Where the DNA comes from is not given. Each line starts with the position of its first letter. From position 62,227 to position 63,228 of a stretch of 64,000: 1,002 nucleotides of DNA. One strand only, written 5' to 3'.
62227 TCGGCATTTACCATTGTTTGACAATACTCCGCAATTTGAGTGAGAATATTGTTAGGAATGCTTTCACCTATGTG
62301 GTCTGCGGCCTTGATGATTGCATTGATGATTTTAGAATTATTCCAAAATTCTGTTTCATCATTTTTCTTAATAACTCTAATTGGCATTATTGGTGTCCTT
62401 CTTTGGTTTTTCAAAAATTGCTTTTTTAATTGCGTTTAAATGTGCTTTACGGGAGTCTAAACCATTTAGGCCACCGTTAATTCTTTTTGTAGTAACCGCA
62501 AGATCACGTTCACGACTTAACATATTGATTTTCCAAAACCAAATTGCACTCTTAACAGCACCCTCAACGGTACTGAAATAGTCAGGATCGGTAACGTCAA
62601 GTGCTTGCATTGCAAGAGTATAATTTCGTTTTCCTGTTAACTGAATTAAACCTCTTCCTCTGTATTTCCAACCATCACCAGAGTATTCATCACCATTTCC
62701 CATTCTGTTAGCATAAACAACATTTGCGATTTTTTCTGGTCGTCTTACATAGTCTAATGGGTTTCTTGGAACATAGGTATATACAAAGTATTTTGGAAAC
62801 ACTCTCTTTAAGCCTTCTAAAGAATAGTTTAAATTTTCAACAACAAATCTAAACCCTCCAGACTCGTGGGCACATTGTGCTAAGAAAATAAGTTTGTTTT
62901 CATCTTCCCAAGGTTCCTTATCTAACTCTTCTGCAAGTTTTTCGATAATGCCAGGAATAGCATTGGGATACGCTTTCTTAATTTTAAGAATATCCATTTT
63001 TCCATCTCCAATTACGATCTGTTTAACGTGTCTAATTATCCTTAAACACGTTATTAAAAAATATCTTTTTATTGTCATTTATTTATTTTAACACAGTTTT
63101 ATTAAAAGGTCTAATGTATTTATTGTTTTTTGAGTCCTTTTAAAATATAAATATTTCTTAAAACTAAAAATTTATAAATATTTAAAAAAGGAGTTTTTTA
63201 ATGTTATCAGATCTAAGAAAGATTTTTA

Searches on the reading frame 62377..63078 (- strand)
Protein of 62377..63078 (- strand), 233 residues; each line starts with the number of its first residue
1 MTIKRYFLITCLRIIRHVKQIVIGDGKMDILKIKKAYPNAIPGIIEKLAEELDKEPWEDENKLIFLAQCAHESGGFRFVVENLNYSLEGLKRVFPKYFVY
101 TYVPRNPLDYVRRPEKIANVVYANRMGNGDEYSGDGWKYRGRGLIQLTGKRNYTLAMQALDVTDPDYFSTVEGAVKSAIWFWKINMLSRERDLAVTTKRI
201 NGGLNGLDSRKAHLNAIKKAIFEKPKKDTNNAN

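Call 31: find_encoding_contigs(protein=window:62377-63078:-, flank=10000, max_places=10)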
Protein window:62377-63078:- (233 aa): 1 contig read that carries it; 1 place shown.
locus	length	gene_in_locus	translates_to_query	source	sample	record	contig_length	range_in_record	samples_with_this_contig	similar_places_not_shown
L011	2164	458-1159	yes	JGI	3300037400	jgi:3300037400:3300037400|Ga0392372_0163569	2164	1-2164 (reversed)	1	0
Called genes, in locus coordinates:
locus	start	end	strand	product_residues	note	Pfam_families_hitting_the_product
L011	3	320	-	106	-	?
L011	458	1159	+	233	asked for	PF00182:Glyco_hydro_19 (faint)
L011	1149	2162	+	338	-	?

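Call 77: search_protein_families(library=pfam, proteins=[window:62377-63078:-], max_evalue=0.001)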
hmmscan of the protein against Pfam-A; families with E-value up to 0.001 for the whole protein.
window:62377-63078:- (233 aa): 1 family
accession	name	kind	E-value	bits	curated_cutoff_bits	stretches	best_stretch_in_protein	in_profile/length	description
PF00182.24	Glyco_hydro_19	-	2.1e-05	24.9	25.5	1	135-185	103-157/232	Chitinase class I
